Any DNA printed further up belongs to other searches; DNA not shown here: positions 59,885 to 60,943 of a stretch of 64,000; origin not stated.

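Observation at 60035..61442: AT-rich orphan two-gene operon (single-pass membrane protein plus HExxH peptidase-like protein) placed where a type I R-M operon is broken: candidate undescribed defence / abortive-infection module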

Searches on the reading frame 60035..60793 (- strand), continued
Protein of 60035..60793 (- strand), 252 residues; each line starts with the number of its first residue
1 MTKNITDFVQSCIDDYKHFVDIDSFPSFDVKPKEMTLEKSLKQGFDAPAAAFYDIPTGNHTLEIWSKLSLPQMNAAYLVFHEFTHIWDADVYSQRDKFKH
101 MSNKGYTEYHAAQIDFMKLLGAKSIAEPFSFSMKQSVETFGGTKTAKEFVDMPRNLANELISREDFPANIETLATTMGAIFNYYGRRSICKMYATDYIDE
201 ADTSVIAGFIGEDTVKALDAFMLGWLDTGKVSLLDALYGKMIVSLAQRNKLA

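Call 37: fold_search(model_id=the predicted structure, library=viral)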
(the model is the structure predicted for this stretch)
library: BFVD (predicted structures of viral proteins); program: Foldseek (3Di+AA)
matches with E <= 10: 218; with E <= 0.001: 2
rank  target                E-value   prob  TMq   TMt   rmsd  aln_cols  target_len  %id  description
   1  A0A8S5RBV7            1.2e-07  1.00  0.65  0.65   5.5       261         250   16  Peptidase [virus sp. ctmTa7]
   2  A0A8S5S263            1.7e-06  1.00  0.64  0.68   4.5       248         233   13  Lethal factor [Siphoviridae sp. ctCIv11]
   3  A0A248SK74            1.3e-02  0.84  0.24  0.24  11.4       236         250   17  (no name in the UniProt tables at hand)
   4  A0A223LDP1            2.1e-02  0.72  0.27  0.17  19.6       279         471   11  Uncharacterized protein [Bacillus phage PBS1]
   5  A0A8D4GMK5            2.2e-02  0.92  0.33  0.17   9.9       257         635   11  (no name in the UniProt tables at hand)
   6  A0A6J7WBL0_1          3.4e-02  0.66  0.29  0.11  17.1       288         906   10  ART-PolyVal-like domain-containing protein [uncultured Caudovirales phage]
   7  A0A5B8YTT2            6.5e-02  0.57  0.26  0.11  13.1       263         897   10  Uncharacterized protein [Chrysodeixis includens nucleopolyhedrovirus]
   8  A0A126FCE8            9.7e-02  0.16  0.17  0.18  14.8       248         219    7  HE65 [Lonomia obliqua multiple nucleopolyhedrovirus]
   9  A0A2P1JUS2            1.7e-01  0.60  0.27  0.36  17.3       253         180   11  Uncharacterized protein [Bacillus phage Anath]
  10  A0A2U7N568            1.9e-01  0.98  0.24  0.34   4.2        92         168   13  SprT-like domain-containing protein [Pseudomonas phage PspYZU05]
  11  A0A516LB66            2.0e-01  0.51  0.34  0.25   9.0       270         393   10  (no name in the UniProt tables at hand)
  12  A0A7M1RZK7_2          2.0e-01  0.23  0.24  0.07  14.9       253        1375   11  ART-PolyVal-like domain-containing protein [uncultured phage cr271_1]
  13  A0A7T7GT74            2.4e-01  0.21  0.25  0.11  22.2       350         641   11  (no name in the UniProt tables at hand)
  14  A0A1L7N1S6            3.1e-01  0.12  0.21  0.14  21.3       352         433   11  Putative virion structural protein [Ralstonia phage RP12]
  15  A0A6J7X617            3.2e-01  0.12  0.17  0.16  19.1       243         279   11  Uncharacterized protein [uncultured Caudovirales phage]
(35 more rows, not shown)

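Call 66: search_protein_families(library=pfam, proteins=[L094:10748-12517:-, L094:10178-10735:-, L094:8937-10163:-, L094:8051-9283:-, L094:7128-7670:-, L094:6127-6561:-, L094:4178-5914:-, L094:846-1088:+, L094:403-792:+, L094:8-304:+], max_evalue=0.01)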
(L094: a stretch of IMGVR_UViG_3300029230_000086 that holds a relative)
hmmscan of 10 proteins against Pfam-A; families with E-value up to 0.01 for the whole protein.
L094:10748-12517:- (589 aa): 0 families

L094:10178-10735:- (185 aa): 0 families

L094:8937-10163:- (408 aa): 1 family
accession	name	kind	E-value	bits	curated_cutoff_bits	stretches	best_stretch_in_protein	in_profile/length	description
PF05895.17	DUF859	-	9.6e-41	140.5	28.8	1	24-263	21-262/626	Siphovirus protein of unknown function (DUF859)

L094:8051-9283:- (410 aa): 1 family
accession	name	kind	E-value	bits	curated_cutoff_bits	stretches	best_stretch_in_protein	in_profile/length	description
PF05895.17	DUF859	-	4.5e-16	59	28.8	1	1-164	295-462/626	Siphovirus protein of unknown function (DUF859)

L094:7128-7670:- (180 aa): 1 family
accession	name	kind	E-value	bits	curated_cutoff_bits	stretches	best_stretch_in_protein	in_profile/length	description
PF01510.30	Amidase_2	-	4.7e-13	50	26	1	41-178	4-131/131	N-acetylmuramoyl-L-alanine amidase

L094:6127-6561:- (144 aa): 2 families
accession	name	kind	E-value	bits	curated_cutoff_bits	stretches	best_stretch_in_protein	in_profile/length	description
PF13384.12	HTH_23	-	0.0022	18.2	24.6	1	8-40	5-37/50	Homeodomain-like domain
PF08281.18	Sigma70_r4_2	-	0.0071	16.4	25.7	1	18-46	24-52/54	Sigma-70, region 4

L094:4178-5914:- (578 aa): 3 families
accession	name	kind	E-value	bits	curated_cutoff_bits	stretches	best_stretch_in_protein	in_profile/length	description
PF00239.26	Resolvase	-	2.6e-31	109.1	23.3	1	20-167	1-143/145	Resolvase, N terminal domain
PF07508.19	Recombinase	-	2e-20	73.4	21.1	1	189-296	1-102/102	Recombinase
PF13408.12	Zn_ribbon_recom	-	1.3e-18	67.6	25.3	2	312-370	2-51/58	Recombinase zinc beta ribbon domain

L094:846-1088:+ (80 aa): 0 families

L094:403-792:+ (129 aa): 1 family
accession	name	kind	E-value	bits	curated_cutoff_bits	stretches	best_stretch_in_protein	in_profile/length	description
PF11428.13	DUF3196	-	0.0098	16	28.2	0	21-117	16-109/264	Protein of unknown function (DUF3196)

L094:8-304:+ (98 aa): 1 family
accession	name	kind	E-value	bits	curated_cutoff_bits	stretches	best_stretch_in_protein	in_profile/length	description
PF08011.17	PDDEXK_9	-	4.9e-15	55.8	25.5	1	2-95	11-102/105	PD-(D/E)XK nuclease superfamily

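Call 69: search_protein_families(library=pfam, alignment_id=A4, max_evalue=0.00001)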
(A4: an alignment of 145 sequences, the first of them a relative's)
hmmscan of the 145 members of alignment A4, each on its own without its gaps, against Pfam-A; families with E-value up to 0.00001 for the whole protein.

A. member 1, L003:6338-7711:+ (458 aa): 1 family
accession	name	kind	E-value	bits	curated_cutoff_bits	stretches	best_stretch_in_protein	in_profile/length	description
PF07693.20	KAP_NTPase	-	3.6e-35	122.1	20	1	31-277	8-235/293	KAP family P-loop domain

B. families by the number of members that match (of 145 scanned): 141 families (the first 25 are shown)
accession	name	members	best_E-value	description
PF00239.26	Resolvase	6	1.2e-35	Resolvase, N terminal domain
PF07508.19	Recombinase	5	3.3e-24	Recombinase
PF03389.21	MobA_MobL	4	1.6e-81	MobA/MobL family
PF00589.27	Phage_integrase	4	1.7e-32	Phage integrase family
PF01381.28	HTH_3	4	2.7e-18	Helix-turn-helix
PF13408.12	Zn_ribbon_recom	4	8.6e-14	Recombinase zinc beta ribbon domain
PF13173.12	AAA_14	3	7.2e-29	AAA domain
PF02518.31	HATPase_c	3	1.6e-25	Histidine kinase-, DNA gyrase B-, and HSP90-like ATPase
PF13589.12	HATPase_c_3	3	1.5e-15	Histidine kinase-, DNA gyrase B-, and HSP90-like ATPase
PF13304.12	AAA_21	3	1.6e-11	AAA domain, putative AbiEii toxin, Type IV TA system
PF02384.22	N6_Mtase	2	9.6e-75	N-6 DNA Methylase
PF01026.27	TatD_DNase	2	1.4e-44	TatD related DNase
PF00069.31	Pkinase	2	3.3e-33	Protein kinase domain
PF07714.23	PK_Tyr_Ser-Thr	2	4.2e-24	Protein tyrosine and serine/threonine kinase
PF12161.14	HsdM_N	2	2.6e-20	HsdM N-terminal domain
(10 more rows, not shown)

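Call 70: search_protein_families(library=padloc, alignment_id=A4, max_evalue=1e-8)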
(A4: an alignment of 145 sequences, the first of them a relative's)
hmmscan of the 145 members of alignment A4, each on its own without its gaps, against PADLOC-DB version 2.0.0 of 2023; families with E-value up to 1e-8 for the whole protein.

A. member 1, L003:6338-7711:+ (458 aa): 7 families
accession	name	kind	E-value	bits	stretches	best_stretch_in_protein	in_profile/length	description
PDLC04959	PDC-S20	-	2.2e-51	173.8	2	182-317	175-325/464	-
PDLC04956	PDC-S20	-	4.3e-36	123.3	1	172-276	160-261/450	-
PDLC04958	PDC-S20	-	5e-25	86.7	1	39-280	26-267/458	-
PDLC04957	PDC-S20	-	1.5e-24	85.3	1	194-276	181-264/446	-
PDLC02210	QatA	-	2.2e-13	47.6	1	174-274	183-284/593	-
PDLC02361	PifA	-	5.3e-13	46.4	1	37-270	36-256/720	PifA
PDLC02209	QatA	-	5.9e-11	39.7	1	155-249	160-256/646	-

B. families by the number of members that match (of 145 scanned): 162 families (the first 25 are shown)
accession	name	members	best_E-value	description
PDLC04787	PDC-S01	3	9.4e-110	-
PDLC04134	mad2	3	8e-40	mads_2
PDLC04789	PDC-S01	3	6.4e-32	-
PDLC04791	PDC-S01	3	5e-15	-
PDLC02914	ATPase-Toprim_I-B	3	4.6e-12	-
PDLC04168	GajA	2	2.7e-153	-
PDLC05032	PDC-S50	2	2.3e-100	-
PDLC04173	GajB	2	4.5e-100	-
PDLC05062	PDC-S66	2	9.9e-95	-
PDLC02215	QatD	2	7.1e-75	-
PDLC04169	GajA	2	7.2e-63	-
PDLC03021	MTase_I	2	7.2e-58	Type I methyltransferase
PDLC04170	GajA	2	2e-49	-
PDLC04172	GajB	2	2.4e-45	-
PDLC04138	mad6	2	1.7e-43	mads_6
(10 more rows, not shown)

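Call 82: search_protein_families(library=pfam, proteins=[L046:9453-9842:+, L046:7988-9484:+, L046:6268-7995:+, L061:8544-9995:+, L061:6836-8551:+, L013:9013-9984:+, L023:9273-10004:+, L039:1047-2339:+, L031:4815-5573:+, L097:2687-3673:+], max_evalue=0.001)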
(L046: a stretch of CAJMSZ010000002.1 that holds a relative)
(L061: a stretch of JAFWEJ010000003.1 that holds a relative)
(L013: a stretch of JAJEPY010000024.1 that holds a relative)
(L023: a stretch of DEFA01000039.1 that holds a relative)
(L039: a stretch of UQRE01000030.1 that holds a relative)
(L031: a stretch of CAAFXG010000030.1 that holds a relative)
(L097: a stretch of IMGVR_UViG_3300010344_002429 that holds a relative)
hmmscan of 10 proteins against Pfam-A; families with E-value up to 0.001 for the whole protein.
L046:9453-9842:+ (130 aa): 1 family
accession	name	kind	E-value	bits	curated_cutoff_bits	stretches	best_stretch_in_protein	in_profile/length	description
PF19776.5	DUF6262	-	4.5e-44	149.6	29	1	6-115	1-110/110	Family of unknown function (DUF6262)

L046:7988-9484:+ (499 aa): 1 family
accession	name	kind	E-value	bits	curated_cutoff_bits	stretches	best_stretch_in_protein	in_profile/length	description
PF00589.27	Phage_integrase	-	2e-19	70.5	27.1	1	291-464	5-171/172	Phage integrase family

L046:6268-7995:+ (576 aa): 2 families
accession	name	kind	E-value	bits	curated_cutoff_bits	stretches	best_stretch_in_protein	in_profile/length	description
PF00589.27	Phage_integrase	-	2.6e-22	79.8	27.1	1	385-544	10-168/172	Phage integrase family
PF00714.22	IFN-gamma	-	0.00083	19.7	23.9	0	67-98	51-83/138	Interferon gamma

L061:8544-9995:+ (484 aa): 3 families
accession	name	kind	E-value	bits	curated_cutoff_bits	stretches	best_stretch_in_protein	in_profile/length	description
PF00580.27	UvrD-helicase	-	1.2e-15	58.4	23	2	109-169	196-258/271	UvrD/REP helicase N-terminal domain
PF13245.12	AAA_19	-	1.6e-08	35.3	25.1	1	10-166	9-133/134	AAA domain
PF01443.25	Viral_helicase1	-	8.8e-07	29.4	21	0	116-167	50-102/228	Viral superfamily 1 RNA helicase core domain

L061:6836-8551:+ (572 aa): 5 families
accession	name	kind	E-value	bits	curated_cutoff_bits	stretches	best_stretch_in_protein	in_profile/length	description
PF13175.12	AAA_15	-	4.5e-16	59.9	32.1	2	1-85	1-91/374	AAA ATPase domain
PF13304.12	AAA_21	-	1.7e-11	45.2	27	1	241-311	229-300/304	AAA domain, putative AbiEii toxin, Type IV TA system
PF20469.4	OLD-like_TOPRIM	-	3.2e-09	37.6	23.2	1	358-427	1-67/67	Overcoming lysogenization defect protein-like, TOPRIM domain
PF02463.25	SMC_N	-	2e-08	34.4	40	0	3-49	2-48/220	RecF/RecN/SMC N terminal domain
PF13476.12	AAA_23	-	6.9e-05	24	27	1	6-50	2-44/201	AAA domain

L013:9013-9984:+ (324 aa): 0 families

L023:9273-10004:+ (244 aa): 1 family
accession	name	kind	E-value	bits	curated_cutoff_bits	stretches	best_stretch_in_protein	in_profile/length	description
PF01026.27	TatD_DNase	-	3.8e-40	138.3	27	1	3-238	1-249/253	TatD related DNase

L039:1047-2339:+ (431 aa): 0 families

L031:4815-5573:+ (253 aa): 15 families
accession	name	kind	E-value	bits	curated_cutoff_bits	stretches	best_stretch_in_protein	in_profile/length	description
PF00037.32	Fer4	-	9e-12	44.7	21.1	1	187-208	2-23/24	4Fe-4S binding domain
PF12837.12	Fer4_6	-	1.7e-11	43.9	25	1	187-207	3-23/24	4Fe-4S binding domain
PF12838.12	Fer4_7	-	1.4e-10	41.9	27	2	192-235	1-52/52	4Fe-4S dicluster domain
PF14697.11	Fer4_21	-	3.5e-09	37.1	35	2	187-237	2-58/59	4Fe-4S dicluster domain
PF12797.12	Fer4_2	-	1.7e-08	34.3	24.5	1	186-204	3-21/22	4Fe-4S binding domain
PF25160.1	LdpA_Fe-S-bd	-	4.3e-08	33.3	27.6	1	187-212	22-47/49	LdpA Fe-S cluster-binding domain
PF13237.11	Fer4_10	-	4.8e-08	33.2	25.5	1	186-232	2-53/53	4Fe-4S dicluster domain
PF13484.11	Fer4_16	-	6.8e-08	33.6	30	0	190-206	50-66/66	4Fe-4S double cluster binding domain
PF13187.11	Fer4_9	-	3.3e-07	30.7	27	1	192-236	1-52/52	4Fe-4S dicluster domain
PF12798.12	Fer4_3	-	2e-06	28.6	27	0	193-206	1-14/15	4Fe-4S binding domain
PF12724.12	Flavodoxin_5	-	3.1e-06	28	27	1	4-85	3-85/145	Flavodoxin domain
PF12800.12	Fer4_4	-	8.5e-06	26.1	24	1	191-205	2-16/17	4Fe-4S binding domain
PF13534.11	Fer4_17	-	3.3e-05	24.8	22.2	0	190-206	43-59/61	4Fe-4S dicluster domain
PF17179.9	Fer4_22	-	4e-05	24.8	27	1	174-206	64-94/95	4Fe-4S dicluster domain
PF13746.11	Fer4_18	-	0.00039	21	27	1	179-241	47-104/114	4Fe-4S dicluster domain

L097:2687-3673:+ (329 aa): 0 families

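Call 87: search_dna_similar(query=window:60035-60793:-, collection=phages, mode=protein, max_evalue=0.001, max_rows=15)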
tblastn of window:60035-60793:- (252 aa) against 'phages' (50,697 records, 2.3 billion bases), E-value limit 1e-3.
Records with a match: 1; places in all: 1; records where one place covers at least 80% of the query: 1.
Best place of each record, by identity: <60% 1.
By first word of the organism name: Bacteriophage 1.
By host as written in the record: - 1.
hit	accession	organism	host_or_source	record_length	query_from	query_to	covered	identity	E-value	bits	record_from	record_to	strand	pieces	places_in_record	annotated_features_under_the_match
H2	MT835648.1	Bacteriophage sp.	human fecal samples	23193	5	247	96%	36.1%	1e-46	171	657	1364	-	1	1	record has no annotation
